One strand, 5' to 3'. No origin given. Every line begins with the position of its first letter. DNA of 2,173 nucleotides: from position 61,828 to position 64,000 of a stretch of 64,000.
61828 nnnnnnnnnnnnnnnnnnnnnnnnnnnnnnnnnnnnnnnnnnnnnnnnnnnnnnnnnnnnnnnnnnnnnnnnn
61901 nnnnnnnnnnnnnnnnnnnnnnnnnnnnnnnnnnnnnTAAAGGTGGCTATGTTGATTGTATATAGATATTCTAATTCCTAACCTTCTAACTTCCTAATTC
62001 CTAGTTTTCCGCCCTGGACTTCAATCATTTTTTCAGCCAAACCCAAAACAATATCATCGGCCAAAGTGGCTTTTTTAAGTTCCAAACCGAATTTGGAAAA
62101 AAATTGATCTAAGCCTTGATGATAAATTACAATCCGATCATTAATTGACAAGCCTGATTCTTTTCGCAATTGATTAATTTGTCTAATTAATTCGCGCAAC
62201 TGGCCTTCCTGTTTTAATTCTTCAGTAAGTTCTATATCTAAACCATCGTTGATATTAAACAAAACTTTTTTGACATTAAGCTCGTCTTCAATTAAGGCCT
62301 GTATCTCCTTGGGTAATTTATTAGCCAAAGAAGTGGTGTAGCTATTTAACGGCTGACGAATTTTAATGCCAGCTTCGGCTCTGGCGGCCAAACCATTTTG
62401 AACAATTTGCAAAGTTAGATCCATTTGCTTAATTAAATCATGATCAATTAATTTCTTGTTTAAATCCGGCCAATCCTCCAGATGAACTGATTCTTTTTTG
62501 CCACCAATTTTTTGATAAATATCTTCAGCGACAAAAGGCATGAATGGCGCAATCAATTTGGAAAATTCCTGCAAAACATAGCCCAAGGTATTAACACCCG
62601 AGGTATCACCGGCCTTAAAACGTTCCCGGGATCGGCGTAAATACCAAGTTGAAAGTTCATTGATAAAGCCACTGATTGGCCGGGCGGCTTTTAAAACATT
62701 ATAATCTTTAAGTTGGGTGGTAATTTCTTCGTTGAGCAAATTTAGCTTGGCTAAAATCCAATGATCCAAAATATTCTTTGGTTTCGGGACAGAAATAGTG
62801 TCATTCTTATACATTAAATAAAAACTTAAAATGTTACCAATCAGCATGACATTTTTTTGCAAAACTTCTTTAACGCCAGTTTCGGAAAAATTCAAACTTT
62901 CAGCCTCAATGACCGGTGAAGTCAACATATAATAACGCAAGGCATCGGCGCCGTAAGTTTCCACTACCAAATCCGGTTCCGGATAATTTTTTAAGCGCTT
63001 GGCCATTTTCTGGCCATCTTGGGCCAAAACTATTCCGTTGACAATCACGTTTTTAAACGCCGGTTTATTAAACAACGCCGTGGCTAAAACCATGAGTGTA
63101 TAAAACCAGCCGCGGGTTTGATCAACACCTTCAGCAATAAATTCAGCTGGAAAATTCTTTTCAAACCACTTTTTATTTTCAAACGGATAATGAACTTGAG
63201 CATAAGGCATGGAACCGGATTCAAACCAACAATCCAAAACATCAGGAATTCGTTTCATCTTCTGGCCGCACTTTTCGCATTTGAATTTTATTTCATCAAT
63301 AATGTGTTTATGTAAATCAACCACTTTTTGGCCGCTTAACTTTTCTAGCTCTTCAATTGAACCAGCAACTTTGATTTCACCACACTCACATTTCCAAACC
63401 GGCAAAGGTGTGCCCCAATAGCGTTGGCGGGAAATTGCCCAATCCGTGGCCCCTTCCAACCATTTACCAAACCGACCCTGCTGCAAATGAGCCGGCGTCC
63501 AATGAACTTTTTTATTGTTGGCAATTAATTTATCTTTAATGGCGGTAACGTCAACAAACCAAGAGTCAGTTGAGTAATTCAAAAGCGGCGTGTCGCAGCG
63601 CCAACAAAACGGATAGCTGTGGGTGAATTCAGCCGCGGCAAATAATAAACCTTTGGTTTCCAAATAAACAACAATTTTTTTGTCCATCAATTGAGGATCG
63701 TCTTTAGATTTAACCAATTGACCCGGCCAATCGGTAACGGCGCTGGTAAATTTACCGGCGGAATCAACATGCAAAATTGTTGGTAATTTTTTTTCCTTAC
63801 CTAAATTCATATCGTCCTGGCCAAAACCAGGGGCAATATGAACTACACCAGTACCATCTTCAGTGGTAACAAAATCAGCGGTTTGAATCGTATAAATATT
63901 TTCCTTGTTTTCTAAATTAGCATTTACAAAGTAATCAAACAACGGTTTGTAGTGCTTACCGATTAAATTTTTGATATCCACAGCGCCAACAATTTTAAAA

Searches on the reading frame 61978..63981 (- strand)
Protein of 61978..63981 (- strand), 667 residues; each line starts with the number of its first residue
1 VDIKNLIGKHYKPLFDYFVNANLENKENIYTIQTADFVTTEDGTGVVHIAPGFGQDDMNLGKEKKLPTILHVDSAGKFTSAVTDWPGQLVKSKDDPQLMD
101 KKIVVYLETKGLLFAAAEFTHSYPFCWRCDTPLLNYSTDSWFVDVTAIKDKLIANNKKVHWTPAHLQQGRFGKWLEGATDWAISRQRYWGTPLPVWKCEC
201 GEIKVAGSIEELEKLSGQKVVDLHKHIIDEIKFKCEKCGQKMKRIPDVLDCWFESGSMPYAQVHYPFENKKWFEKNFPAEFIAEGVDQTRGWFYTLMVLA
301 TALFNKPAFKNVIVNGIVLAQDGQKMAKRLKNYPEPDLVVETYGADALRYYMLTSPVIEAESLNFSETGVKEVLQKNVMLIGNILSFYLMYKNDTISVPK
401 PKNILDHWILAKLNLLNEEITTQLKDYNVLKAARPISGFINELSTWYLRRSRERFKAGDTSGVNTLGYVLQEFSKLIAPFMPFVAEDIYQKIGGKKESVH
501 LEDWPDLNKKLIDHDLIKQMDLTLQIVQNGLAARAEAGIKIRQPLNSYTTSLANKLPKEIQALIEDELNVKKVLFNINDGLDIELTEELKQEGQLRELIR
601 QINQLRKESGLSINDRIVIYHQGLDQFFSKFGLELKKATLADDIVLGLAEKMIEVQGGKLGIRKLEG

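Call 59: search_protein_families(library=ncbifam, proteins=[window:61978-63981:-], max_evalue=0.00001)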
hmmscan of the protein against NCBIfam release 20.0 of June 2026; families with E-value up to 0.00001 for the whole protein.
window:61978-63981:- (667 aa): 15 families
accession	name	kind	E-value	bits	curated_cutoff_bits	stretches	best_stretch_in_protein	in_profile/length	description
TIGR00392.1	ileS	equivalog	2.8e-172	575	621.4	1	6-549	290-848/861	isoleucine--tRNA ligase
NF000258.1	MupB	exception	3.1e-144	482.2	1900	1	4-573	273-846/1033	mupirocin-resistant isoleucine--tRNA ligase MupB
NF000257.1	MupA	exception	1.8e-136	456.4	1900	1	24-584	286-857/1024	mupirocin-resistant isoleucine--tRNA ligase MupA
TIGR00422.1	valS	equivalog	8.7e-94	315.2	612.1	1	9-612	235-814/863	valine--tRNA ligase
NF009687.0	PRK13208.1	equivalog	5.2e-89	299.4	738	1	10-575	235-788/801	valine--tRNA ligase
NF004349.1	PRK05729.1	equivalog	4.2e-83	280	704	1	10-565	230-759/860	valine--tRNA ligase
NF040702.1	ileS_w_GNAT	exception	5.7e-58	196.4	1999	1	31-520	494-984/1100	isoleucine--tRNA ligase, N-acetyltransferase domain-containing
NF000540.1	alt_ValS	exception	2.4e-51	174.7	900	1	11-572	252-822/827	valine--tRNA ligase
NF011492.0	PRK14900.1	equivalog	1.1e-48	165.8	1783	1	13-546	248-765/1044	valine--tRNA ligase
NF008957.0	PRK12300.1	subfamily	1.3e-28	99.5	677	1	301-585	602-867/946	leucine--tRNA ligase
TIGR00395.1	leuS_arch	equivalog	6.9e-28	97.2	648.5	1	102-605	407-874/938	leucine--tRNA ligase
TIGR00396.1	leuS_bact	equivalog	2.5e-26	92.1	548.4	2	320-566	600-824/843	leucine--tRNA ligase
TIGR00398.1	metG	equivalog_domain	3e-16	59.3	336.35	1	306-508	309-511/530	methionine--tRNA ligase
NF008900.0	PRK12267.1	equivalog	2.3e-14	52.8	598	1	260-508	236-492/648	methionine--tRNA ligase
NF001100.0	PRK00133.1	equivalog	4.1e-11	42.2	587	1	302-534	310-539/676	methionine--tRNA ligase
